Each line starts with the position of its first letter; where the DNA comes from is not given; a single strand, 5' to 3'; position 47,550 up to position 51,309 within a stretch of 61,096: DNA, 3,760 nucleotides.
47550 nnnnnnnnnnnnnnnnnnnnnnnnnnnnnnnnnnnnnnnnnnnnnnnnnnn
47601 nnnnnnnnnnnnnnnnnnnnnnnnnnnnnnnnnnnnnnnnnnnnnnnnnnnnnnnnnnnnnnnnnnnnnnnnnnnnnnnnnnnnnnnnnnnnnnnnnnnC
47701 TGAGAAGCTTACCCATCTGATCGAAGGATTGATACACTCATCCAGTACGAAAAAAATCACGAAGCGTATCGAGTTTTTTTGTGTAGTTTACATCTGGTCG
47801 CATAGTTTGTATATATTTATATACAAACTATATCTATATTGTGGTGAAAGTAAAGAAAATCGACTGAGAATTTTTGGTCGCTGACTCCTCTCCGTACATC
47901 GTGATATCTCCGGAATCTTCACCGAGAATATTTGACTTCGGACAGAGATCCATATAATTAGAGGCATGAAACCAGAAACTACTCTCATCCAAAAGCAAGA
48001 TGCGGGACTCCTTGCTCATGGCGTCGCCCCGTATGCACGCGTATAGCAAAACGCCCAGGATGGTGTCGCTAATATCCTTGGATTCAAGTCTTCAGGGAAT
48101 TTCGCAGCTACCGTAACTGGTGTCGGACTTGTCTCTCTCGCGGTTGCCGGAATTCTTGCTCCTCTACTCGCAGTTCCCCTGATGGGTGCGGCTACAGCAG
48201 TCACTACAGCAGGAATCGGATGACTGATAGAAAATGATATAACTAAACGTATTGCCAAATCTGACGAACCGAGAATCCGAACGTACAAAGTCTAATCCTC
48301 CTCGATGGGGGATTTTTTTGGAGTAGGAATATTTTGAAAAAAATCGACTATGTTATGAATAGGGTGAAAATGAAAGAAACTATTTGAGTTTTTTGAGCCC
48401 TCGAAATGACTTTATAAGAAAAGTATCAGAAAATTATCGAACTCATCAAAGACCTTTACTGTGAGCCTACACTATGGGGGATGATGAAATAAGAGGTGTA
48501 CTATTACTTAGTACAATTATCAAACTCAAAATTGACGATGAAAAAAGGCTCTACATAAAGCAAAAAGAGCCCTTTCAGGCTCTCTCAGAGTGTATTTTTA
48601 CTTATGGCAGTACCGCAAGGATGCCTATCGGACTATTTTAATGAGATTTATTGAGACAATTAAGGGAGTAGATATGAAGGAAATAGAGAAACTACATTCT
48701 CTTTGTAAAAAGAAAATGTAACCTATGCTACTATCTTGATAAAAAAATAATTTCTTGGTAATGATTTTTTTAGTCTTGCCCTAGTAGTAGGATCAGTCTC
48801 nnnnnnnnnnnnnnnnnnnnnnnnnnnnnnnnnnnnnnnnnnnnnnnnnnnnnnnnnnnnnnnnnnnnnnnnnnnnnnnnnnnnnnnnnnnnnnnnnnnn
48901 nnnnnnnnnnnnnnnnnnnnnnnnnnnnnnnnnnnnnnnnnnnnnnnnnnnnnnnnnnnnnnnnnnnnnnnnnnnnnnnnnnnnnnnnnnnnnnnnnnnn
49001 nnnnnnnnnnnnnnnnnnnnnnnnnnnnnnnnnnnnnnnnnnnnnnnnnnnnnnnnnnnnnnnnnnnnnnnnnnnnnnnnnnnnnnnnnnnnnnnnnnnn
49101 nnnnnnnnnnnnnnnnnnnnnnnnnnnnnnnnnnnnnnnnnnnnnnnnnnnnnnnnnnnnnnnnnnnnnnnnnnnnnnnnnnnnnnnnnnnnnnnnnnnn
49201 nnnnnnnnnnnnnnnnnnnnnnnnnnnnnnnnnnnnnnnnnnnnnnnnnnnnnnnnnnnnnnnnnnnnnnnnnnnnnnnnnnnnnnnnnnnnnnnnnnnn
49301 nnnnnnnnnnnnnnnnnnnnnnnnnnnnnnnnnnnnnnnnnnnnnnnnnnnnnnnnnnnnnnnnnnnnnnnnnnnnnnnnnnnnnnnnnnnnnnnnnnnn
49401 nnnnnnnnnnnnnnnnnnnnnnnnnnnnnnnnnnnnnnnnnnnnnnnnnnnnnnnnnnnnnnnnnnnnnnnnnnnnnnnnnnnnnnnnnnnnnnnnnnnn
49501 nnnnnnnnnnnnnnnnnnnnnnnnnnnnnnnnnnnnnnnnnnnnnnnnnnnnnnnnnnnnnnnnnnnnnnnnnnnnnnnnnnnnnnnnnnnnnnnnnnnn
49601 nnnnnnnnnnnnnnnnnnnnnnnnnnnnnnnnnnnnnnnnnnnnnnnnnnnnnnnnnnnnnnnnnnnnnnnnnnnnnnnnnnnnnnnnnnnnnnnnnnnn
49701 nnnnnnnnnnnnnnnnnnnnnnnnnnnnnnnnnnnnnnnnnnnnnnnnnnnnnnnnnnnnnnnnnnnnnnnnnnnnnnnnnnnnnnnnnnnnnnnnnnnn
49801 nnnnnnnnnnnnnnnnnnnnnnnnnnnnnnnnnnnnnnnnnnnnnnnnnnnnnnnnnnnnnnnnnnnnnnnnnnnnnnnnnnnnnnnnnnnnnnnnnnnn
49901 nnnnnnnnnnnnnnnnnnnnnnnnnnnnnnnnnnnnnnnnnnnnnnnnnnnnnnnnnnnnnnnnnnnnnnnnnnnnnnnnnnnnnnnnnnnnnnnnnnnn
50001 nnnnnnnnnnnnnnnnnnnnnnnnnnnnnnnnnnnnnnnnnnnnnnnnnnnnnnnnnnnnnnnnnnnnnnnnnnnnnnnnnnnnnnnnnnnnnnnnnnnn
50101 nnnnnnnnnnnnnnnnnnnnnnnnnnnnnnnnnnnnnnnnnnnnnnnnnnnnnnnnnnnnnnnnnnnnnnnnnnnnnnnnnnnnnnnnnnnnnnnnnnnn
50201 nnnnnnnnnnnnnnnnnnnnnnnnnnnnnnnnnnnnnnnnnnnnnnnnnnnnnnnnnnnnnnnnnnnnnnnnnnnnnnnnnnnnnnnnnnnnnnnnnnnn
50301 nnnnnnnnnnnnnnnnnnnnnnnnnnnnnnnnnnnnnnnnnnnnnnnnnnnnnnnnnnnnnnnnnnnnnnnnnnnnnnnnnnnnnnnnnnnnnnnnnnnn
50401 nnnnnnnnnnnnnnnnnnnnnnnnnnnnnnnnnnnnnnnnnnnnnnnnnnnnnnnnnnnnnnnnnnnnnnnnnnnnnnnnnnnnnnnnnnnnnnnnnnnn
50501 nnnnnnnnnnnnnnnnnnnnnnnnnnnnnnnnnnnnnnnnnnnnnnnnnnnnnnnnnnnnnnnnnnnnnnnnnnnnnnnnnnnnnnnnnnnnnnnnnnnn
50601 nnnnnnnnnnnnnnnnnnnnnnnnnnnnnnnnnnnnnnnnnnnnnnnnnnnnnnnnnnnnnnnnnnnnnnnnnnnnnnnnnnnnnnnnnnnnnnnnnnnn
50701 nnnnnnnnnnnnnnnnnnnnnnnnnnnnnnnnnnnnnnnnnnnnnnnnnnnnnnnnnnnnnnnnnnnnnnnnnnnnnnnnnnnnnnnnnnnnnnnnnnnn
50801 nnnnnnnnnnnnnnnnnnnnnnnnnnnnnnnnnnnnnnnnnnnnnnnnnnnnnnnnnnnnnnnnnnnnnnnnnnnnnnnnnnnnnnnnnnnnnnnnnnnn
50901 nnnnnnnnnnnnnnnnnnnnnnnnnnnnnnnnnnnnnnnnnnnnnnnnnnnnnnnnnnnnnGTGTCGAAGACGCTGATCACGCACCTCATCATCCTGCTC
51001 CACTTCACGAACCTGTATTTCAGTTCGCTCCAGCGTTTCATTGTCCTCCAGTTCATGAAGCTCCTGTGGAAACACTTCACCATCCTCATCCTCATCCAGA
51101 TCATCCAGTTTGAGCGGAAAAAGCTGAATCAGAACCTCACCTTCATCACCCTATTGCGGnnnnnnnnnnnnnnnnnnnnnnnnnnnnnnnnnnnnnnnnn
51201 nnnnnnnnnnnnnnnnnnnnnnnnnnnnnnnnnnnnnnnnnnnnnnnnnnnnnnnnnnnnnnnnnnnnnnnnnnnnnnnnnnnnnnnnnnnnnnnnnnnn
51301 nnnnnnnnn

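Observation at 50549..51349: Glycine-rich phage protein in which 40 of 266 codons are TGA; the opposite strand mimics Pro/His-rich ORFs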

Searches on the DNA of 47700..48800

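Call 62: search_rna_families(source=window, start=47700, end=48800, threshold=evalue, max_evalue=1, show_alignments=1)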
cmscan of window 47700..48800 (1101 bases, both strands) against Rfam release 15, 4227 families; matches with E-value up to 1: 2.
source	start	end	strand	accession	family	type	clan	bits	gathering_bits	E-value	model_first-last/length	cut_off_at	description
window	48202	48319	+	RF02452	ncr1575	Gene; sRNA;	-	25.7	60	0.29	1-212/212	no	Bacillus sRNA ncr1575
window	48395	48454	-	RF00271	SNORD60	Gene; snRNA; snoRNA; CD-box;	CL00066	20.3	42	0.6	1-83/83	no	Small nucleolar RNA SNORD60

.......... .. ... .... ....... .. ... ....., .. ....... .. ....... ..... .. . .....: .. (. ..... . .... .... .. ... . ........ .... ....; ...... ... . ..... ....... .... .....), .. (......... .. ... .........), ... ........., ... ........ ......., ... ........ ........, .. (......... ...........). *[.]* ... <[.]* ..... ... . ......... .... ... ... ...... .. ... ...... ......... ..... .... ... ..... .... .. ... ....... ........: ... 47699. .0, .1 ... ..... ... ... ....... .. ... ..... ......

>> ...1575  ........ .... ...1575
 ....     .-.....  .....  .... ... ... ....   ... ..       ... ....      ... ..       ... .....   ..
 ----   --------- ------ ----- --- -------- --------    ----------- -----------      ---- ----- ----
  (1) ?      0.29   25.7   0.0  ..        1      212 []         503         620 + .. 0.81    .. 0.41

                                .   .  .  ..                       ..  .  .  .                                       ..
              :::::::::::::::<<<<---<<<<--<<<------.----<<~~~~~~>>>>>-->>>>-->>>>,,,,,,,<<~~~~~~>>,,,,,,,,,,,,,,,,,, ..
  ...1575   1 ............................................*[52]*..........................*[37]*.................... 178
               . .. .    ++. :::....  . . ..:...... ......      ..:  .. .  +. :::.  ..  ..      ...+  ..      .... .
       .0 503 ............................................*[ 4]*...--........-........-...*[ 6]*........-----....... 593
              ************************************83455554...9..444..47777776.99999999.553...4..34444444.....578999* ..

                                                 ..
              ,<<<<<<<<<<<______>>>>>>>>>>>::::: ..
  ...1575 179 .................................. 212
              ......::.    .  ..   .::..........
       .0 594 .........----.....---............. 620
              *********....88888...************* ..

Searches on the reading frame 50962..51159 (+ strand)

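Call 76: search_protein_families(library=pfam, max_evalue=1, proteins=[window:50962-51159:+])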
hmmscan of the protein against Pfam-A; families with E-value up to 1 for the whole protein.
seq(66 aa): 1 family
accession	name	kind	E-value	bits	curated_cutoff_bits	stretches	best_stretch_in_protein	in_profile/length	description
PF10861.13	DUF2784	-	0.024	15.1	29.7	1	5-50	2-47/109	Protein of Unknown function (DUF2784)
